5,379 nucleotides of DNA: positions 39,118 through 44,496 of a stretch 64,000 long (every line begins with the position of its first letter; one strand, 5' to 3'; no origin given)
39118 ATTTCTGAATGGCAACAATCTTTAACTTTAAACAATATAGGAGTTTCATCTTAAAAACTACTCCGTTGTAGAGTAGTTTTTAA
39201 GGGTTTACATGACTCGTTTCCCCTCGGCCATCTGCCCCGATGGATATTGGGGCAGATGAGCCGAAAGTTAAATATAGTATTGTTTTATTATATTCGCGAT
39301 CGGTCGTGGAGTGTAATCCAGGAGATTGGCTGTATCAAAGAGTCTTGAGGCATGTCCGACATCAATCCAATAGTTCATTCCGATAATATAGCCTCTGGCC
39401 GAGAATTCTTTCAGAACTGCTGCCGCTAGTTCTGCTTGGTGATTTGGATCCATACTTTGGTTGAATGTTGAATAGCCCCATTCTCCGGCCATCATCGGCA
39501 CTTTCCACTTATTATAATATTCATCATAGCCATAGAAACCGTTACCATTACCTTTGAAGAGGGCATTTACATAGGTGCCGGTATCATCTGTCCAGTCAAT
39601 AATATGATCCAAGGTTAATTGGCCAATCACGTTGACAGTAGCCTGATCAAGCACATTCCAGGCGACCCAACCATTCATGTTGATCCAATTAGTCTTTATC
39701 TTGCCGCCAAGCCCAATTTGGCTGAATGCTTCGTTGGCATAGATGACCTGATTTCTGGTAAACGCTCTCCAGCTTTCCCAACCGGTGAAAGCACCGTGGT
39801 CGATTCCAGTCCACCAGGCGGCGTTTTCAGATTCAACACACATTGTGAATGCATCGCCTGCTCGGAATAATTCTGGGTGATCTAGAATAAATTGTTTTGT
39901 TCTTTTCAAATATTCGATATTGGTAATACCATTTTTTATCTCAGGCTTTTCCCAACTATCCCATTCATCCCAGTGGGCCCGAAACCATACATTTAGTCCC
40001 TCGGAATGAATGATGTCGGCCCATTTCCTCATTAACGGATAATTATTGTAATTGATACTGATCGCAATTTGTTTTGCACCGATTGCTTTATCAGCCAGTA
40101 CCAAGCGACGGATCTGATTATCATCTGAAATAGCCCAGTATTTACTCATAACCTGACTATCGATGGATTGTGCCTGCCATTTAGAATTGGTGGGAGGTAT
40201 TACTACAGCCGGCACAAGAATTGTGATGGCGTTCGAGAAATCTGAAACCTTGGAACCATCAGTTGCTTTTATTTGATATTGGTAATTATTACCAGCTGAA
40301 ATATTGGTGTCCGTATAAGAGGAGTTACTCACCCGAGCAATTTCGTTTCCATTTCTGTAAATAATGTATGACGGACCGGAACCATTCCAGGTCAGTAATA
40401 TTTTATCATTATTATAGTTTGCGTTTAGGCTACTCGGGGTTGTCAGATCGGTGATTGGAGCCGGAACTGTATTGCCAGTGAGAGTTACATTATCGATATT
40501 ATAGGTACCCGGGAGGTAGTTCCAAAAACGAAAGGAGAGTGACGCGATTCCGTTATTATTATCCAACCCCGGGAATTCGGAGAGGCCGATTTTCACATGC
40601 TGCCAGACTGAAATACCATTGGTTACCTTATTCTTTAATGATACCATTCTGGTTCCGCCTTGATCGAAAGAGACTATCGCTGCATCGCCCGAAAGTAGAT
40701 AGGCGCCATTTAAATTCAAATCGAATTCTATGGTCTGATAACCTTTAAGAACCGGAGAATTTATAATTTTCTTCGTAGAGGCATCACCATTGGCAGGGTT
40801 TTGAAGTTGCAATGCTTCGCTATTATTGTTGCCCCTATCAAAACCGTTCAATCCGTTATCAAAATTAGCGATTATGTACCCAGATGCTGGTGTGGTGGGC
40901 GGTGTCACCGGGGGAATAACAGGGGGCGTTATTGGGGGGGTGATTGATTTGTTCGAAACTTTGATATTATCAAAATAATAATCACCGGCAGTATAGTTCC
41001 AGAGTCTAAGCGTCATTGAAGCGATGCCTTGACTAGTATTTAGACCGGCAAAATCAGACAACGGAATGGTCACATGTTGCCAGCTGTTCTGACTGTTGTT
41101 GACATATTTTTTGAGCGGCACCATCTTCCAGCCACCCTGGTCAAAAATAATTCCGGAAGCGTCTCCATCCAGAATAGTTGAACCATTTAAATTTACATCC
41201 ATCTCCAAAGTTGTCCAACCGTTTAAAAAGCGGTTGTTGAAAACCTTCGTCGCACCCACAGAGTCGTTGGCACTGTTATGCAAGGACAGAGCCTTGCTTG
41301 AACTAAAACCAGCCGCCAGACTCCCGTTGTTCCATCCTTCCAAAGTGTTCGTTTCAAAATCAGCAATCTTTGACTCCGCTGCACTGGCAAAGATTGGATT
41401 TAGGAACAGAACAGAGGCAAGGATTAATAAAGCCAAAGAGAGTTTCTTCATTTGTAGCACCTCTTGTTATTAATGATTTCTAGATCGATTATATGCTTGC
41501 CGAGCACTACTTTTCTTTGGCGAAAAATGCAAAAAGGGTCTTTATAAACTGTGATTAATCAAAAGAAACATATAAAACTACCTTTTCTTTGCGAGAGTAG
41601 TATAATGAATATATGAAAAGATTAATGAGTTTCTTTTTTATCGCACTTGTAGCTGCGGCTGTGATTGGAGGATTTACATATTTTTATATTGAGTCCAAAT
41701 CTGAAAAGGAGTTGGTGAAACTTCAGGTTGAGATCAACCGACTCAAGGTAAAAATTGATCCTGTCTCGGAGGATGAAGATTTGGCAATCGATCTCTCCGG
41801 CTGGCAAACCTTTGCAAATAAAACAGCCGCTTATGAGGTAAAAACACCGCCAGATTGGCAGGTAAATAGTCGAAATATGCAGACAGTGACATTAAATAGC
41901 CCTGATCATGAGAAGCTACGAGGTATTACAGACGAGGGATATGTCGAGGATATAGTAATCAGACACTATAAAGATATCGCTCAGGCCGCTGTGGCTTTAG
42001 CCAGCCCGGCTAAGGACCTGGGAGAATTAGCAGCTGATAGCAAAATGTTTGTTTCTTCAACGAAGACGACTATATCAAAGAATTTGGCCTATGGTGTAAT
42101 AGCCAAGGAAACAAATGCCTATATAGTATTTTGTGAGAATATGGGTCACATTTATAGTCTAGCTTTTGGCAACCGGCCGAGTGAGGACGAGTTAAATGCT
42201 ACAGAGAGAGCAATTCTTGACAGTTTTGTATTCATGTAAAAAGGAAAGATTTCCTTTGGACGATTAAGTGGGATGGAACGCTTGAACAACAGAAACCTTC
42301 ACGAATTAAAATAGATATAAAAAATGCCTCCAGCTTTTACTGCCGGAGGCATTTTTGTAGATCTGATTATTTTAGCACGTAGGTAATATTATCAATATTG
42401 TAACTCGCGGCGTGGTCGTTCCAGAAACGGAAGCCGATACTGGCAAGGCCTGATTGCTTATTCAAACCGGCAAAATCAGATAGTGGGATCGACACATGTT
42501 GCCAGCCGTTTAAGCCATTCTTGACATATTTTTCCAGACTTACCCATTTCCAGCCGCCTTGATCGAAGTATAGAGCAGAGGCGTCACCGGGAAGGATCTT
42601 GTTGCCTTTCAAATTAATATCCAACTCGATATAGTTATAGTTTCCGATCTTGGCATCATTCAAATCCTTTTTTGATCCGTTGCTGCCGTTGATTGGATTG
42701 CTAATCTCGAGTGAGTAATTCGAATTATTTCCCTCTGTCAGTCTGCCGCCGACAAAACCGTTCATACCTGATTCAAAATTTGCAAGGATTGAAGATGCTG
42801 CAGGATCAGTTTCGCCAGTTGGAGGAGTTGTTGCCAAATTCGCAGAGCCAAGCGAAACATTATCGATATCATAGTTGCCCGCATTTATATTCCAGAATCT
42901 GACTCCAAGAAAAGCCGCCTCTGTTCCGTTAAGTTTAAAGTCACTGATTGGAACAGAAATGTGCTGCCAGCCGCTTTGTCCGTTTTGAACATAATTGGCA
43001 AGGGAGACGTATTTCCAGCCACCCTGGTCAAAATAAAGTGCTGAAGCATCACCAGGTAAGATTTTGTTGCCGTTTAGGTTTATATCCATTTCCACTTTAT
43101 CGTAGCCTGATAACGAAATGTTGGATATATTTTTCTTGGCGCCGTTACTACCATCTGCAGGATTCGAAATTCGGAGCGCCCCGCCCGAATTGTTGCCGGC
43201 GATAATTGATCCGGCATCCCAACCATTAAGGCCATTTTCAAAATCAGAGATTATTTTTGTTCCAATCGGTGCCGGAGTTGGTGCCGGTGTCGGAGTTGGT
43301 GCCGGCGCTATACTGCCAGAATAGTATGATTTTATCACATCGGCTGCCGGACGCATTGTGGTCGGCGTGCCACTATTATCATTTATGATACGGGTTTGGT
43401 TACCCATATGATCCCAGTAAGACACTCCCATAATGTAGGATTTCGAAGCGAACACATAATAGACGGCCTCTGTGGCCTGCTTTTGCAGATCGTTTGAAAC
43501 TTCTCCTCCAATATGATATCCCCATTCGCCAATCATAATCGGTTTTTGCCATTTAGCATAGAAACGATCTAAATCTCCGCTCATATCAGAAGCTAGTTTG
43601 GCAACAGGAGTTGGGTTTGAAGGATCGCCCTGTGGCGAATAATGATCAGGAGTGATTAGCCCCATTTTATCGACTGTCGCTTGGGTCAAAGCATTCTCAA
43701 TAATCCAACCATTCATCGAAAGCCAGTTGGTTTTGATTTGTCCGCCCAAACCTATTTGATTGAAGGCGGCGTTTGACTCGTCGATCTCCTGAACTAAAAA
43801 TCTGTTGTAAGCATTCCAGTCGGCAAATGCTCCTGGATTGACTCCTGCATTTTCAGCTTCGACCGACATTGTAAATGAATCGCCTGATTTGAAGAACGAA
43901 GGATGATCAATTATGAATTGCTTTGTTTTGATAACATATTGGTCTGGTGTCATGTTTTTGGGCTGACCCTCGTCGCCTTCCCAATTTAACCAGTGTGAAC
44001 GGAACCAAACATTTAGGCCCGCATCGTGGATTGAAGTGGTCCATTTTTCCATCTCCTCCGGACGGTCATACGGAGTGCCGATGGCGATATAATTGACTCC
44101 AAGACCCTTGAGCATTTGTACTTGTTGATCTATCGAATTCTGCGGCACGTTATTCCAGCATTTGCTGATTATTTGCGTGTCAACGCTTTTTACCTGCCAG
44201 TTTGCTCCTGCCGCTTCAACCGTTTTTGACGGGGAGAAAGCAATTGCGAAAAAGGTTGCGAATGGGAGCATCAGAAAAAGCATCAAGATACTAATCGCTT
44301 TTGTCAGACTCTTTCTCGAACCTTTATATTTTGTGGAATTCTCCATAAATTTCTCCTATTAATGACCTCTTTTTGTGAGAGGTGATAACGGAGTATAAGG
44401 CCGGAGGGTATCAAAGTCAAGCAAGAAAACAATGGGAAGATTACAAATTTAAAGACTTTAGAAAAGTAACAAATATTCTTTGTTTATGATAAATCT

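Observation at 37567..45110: Three paralogous GH-A-like hydrolases with reshuffled CBM-like modules and companion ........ small proteins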

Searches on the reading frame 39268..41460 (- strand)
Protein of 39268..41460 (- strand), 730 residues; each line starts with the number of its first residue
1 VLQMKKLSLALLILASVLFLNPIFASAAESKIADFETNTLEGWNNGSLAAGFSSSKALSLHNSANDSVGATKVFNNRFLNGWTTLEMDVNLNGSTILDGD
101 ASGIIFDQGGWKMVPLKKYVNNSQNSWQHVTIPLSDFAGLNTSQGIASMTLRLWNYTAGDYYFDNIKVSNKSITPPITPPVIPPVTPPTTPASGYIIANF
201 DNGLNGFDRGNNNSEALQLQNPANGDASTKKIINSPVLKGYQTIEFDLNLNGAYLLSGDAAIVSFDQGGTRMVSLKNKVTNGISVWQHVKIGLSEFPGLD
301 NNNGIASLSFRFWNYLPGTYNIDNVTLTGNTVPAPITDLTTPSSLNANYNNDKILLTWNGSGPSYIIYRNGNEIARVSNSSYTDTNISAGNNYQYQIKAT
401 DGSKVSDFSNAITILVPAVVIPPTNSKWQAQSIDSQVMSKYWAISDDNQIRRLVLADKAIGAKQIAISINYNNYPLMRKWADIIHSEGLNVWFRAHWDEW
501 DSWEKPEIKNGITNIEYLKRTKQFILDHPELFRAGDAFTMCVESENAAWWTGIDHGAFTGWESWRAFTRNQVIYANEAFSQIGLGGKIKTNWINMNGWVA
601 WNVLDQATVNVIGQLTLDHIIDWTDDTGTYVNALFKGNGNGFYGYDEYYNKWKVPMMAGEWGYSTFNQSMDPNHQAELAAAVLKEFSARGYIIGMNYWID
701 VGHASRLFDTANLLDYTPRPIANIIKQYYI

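Call 3: search_protein_families(library=pfam, proteins=[window:39268-41460:-], max_evalue=1)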
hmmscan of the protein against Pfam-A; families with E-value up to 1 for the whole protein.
window:39268-41460:- (730 aa): 2 families
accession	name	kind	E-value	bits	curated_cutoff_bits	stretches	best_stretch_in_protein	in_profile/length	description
PF21582.3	CBM30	-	0.00015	22.2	27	1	115-146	113-143/170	Carbohydrate binding domain 30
PF00041.27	fn3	-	0.023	15.3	25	1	342-413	3-82/84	Fibronectin type III domain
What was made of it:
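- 39268..41460 (-): Hydrolase B. Layout: signal peptide; CBM-like sandwich 1 (nt 40948-41379); Pro/Thr linker; sandwich 2 (40471-40887); FN3-like module (40210-40464); catalytic domain (39271-40182). It deviates at two family-conserved positions (E78 to D, Y191 to I). Pfam fn3 is only 15.3 bits (below the cutoff) but covers 3-82 of the 84 profile positions (call 3).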

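Call 4: search_protein_families(library=ncbifam, proteins=[window:39268-41460:-], max_evalue=1)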
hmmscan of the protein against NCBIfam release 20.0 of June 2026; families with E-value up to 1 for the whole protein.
window:39268-41460:- (730 aa): 1 family
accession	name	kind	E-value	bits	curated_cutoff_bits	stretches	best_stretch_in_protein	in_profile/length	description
NF047767.1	LBF_2804_fam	subfamily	0.2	10.8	80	1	595-623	201-229/352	LBF_2804 family protein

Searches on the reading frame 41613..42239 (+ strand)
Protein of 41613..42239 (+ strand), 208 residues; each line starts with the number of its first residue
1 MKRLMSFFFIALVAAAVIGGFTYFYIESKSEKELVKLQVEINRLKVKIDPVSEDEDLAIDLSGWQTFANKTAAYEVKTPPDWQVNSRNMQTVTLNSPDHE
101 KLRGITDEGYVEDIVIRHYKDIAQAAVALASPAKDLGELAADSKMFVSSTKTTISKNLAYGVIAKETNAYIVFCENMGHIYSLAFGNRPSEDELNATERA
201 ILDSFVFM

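Call 3: search_protein_families(library=pfam, proteins=[window:41613-42239:+], max_evalue=1)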
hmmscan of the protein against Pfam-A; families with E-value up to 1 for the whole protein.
window:41613-42239:+ (208 aa): 3 families
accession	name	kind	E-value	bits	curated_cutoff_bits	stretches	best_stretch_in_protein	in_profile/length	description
PF19697.4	Atg11_middle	-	0.058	14.1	26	1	28-63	38-74/79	Atg11 middle domain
PF11998.13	DUF3493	-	0.13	12.9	27.1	1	5-25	19-39/79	Low psii accumulation1 / Rep27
PF06305.16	LapA_dom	-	0.32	11.4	28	1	9-48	24-63/64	Lipopolysaccharide assembly protein A domain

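Call 4: search_protein_families(library=ncbifam, proteins=[window:41613-42239:+], max_evalue=1)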
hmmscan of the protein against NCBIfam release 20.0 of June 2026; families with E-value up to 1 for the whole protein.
window:41613-42239:+ (208 aa): 1 family
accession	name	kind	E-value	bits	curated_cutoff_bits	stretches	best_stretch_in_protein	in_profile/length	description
NF047380.1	photo_II_xxx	equivalog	0.0063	16.7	80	1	2-27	2-27/75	photosystem II protein, Psb35-related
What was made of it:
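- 41613..42239 (+): P208: TM + coiled-coil + C-terminal domain protein lying between B and C. Whether it belongs to the system is uncertain. No family hit (calls 3, 4).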

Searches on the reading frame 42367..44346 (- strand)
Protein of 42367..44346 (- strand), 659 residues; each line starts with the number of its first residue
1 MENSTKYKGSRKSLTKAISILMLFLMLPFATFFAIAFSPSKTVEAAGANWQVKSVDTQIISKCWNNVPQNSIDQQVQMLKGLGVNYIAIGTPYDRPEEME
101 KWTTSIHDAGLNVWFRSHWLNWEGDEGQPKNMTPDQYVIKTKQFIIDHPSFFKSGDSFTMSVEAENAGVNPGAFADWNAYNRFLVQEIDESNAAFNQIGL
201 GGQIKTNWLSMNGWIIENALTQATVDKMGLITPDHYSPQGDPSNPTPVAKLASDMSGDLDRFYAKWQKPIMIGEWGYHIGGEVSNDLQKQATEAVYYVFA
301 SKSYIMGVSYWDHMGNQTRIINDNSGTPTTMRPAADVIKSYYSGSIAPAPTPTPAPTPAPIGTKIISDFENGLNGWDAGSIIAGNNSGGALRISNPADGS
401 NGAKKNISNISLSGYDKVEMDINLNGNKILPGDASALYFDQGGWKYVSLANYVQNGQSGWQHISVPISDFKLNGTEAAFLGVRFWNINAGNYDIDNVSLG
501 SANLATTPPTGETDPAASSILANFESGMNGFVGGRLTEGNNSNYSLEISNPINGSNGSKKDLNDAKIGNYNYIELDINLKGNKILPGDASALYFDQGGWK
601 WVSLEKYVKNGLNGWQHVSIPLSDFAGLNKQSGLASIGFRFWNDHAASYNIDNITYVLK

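Call 3: search_protein_families(library=pfam, proteins=[window:42367-44346:-], max_evalue=1)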
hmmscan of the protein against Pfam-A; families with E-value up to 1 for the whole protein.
window:42367-44346:- (659 aa): 4 families
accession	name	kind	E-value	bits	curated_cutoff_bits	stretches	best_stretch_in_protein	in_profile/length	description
PF21582.3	CBM30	-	0.0015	18.9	27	1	606-630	116-139/170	Carbohydrate binding domain 30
PF18329.7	SGBP_B_XBD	-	0.0034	18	26.4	1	608-654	121-182/186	Surface glycan-binding protein B xyloglucan binding domain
PF21471.3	Reelin_subrepeat-B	-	0.0053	17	27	1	593-652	63-122/127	Reelin subrepeat B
PF03536.20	VRP3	-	0.22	11.4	25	0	421-460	183-222/240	Salmonella virulence-associated 28kDa protein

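Call 4: search_protein_families(library=ncbifam, proteins=[window:42367-44346:-], max_evalue=1)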
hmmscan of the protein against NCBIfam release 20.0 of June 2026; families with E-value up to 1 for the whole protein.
window:42367-44346:- (659 aa): 0 families

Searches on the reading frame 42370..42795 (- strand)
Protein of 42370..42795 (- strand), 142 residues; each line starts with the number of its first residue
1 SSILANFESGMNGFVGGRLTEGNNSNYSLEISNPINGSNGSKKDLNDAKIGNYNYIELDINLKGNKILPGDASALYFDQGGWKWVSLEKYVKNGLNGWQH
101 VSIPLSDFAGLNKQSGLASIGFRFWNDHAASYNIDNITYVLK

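Call 32: find_homologous_proteins(query=window:42370-42795:-, max_evalue=0.001)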
Query seq(142 aa) (142 aa): 1 proteins with E <= 0.001 among 15 candidates.
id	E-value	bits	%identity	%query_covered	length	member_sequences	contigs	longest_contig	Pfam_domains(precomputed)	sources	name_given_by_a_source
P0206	2.2e-43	166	55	96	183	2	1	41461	-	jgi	jgi:hypothetical protein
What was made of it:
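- Tried and rejected: The word-indexed search returned a single protein (call 32).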

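Call 45: search_solved_structures(query=A3, max_evalue=10, show_alignments=2)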
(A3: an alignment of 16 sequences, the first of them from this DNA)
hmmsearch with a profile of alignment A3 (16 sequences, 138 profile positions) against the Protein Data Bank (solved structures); distinct sequences matched with E-value up to 10: 7.
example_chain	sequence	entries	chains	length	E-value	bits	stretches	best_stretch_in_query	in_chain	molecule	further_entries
1wmx_A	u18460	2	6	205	0.0042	20.1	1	84-137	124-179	COG3291: FOG: PKD repeat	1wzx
2c24_A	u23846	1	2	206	0.0042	20.1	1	84-137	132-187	ENDOGLUCANASE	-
1ezj_A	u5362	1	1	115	0.18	14.8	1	19-78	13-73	NUCLEOCAPSID PHOSPHOPROTEIN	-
2lro_A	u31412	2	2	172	0.73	12.8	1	92-136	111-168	Endoglucanase H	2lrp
1v0a_A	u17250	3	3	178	0.8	12.7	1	92-136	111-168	ENDOGLUCANASE H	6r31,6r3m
5xzo_A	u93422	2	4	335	1.3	12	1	81-129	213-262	Beta-xylanase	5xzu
3orj_A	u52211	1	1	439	1.4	11.9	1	91-111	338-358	sugar-binding protein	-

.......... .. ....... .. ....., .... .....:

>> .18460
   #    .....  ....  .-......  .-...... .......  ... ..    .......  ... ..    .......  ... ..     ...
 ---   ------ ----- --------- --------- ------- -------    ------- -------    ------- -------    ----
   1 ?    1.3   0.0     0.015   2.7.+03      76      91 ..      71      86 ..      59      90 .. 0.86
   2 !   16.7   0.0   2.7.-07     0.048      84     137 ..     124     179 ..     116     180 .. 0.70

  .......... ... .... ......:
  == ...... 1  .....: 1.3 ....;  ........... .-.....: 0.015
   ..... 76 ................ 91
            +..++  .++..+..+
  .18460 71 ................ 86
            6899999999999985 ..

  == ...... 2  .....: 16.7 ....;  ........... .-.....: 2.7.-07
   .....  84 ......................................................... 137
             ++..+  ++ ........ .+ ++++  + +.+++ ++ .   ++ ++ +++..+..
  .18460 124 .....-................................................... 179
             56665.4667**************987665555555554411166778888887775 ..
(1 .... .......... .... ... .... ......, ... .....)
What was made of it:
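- On CBM11/CBM30-type carbohydrate-binding module: The profile against CBM30 chains gives E 0.004, and against CBM11 E 0.7 (call 45).
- Closest known: Type-B beta-sandwich CBMs: CBM11. Same: The shared '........' strand motif with CBM30 is detectable by profile (E 0.004, call 45).
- Profile hit to CBM30 at E 0.004 (call 45).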

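Call 51: predict_structure(alignment_id=A2)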
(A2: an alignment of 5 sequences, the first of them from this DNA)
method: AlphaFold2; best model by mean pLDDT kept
length: 142 residues; sequences in the alignment: 5
mean_pLDDT: 90.9   pTM: 0.86
mean pLDDT of the five models: 90.9, 84.8, 75.9, 75.6, 74.9
residues with pLDDT >= 90: 106; 70-90: 30; 50-70: 6; < 50: 0
segments of 3 or more residues with pLDDT < 50: none
pLDDT, mean of each block of 10 residues (from residue 1): 91 92 92 92 80 93 93 92 94 93 95 78 93 95 90
secondary structure, 60 per line:
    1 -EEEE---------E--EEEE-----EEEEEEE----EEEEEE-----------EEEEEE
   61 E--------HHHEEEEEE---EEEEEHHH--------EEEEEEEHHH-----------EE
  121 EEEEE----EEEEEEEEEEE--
elements in order: E2-5 E18-21 E27-33 E38-43 E55-61 E73-78 E82-86 E98-104 E119-125 E130-140
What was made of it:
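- On CBM11/CBM30-type carbohydrate-binding module: The AF2 model has pLDDT 90.9 from only 5 sequences (call 51).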

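Call 53: fold_search(model_id=the predicted structure, library=pdb)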
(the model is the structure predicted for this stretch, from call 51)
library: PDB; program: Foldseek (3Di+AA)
matches with E <= 10: 1294; with E <= 0.001: 35
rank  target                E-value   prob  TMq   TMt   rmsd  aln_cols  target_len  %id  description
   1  1v0a                  2.0e-06  1.00  0.74  0.64   3.1       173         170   16  Family 11 Carbohydrate-Binding Module of cellulosomal cellulase Lic26A-Cel5E of Clostridium thermocellum (released 2005-01-12)
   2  6r31_A                2.4e-06  1.00  0.72  0.62   3.6       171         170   20  Family 11 Carbohydrate-Binding Module from Clostridium thermocellum in complex with beta-1,3-1,4-mixed-linked tetrasac (released 2020-02-05)
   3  6r3m_A                2.7e-06  1.00  0.68  0.57   5.0       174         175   16  Family 11 Carbohydrate-Binding Module from Clostridium thermocellum in complex with beta-1,3-1,4-mixed-linked tetrasac (released 2020-02-05)
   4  1uww_A                4.1e-06  1.00  0.67  0.53   5.8       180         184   18  X-ray crystal structure of a non-crystalline cellulose specific carbohydrate-binding module: CBM28. (released 2004-05-13)
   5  1uww_B                6.9e-06  1.00  0.68  0.56   5.6       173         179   17  X-ray crystal structure of a non-crystalline cellulose specific carbohydrate-binding module: CBM28. (released 2004-05-13)
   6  7t7y                  9.0e-06  1.00  0.65  0.60   4.5       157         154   14  The crystal structure of family 8 carbohydrate-binding module from Dictyostelium discoideum complexed with iodine atoms (released 2022-04-20)
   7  1wky                  1.3e-05  1.00  0.68  0.24   3.1       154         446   19  Crystal structure of alkaline mannanase from Bacillus sp. strain JAMB-602: catalytic domain and its Carbohydrate Binding (released 2005-06-15)
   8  2lro_MODEL_1_A        3.6e-05  1.00  0.70  0.59   5.5       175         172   16  Solution structure, dynamics and binding studies of CtCBM11 (released 2013-02-06)
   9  5z06_A                5.4e-05  1.00  0.69  0.16   3.7       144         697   18  Crystal structure of beta-1,2-glucanase from Parabacteroides distasonis (released 2018-05-30)
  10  1wmx_A                9.8e-05  1.00  0.64  0.54   6.9       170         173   17  Crystal Structure of Family 30 Carbohydrate Binding Module (released 2004-08-03)
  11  3acf                  1.1e-04  1.00  0.60  0.46   5.7       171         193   18  Crystal Structure of Carbohydrate-Binding Module Family 28 from Clostridium josui Cel5A in a ligand-free form (released 2010-03-02)
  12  2c24_B                1.5e-04  1.00  0.66  0.55   6.8       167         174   18  FAMILY 30 CARBOHYDRATE-BINDING MODULE OF CELLULOSOMAL CELLULASE CEL9D- CEL44B OF CLOSTRIDIUM THERMOCELLUM (released 2005-11-22)
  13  1wzx_A                1.7e-04  1.00  0.62  0.52   7.0       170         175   18  Crystal Structure of Family 30 Carbohydrate Binding Module. (released 2005-03-22)
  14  2c24_A                1.8e-04  1.00  0.65  0.55   6.6       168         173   19  FAMILY 30 CARBOHYDRATE-BINDING MODULE OF CELLULOSOMAL CELLULASE CEL9D- CEL44B OF CLOSTRIDIUM THERMOCELLUM (released 2005-11-22)
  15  7r1e_A                2.2e-04  1.00  0.44  0.14   7.3       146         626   13  Mosquitocidal Cry11Ba determined at pH 10.4 from naturally-occurring nanocrystals by Serial femtosecond crystallograph (released 2022-07-27)
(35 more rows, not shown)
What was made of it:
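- On CBM11/CBM30-type carbohydrate-binding module: CBM11 1v0a gives E 2e-6, TM 0.74, rmsd 3.1; CBM28, CBM8 and CBM30 follow (call 53).
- Closest known: Type-B beta-sandwich CBMs: CBM11. Same: Predicted jelly-roll fold, TM 0.74 to CBM11 (call 53).
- CBM-like modules: pLDDT 90.9; CBM11 1v0a TM 0.74, E 2e-6; also CBM28, CBM8 and CBM30 (calls 51, 53). The closest CBM folds bind beta-1,4 and mixed-linkage glucans (call 53).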
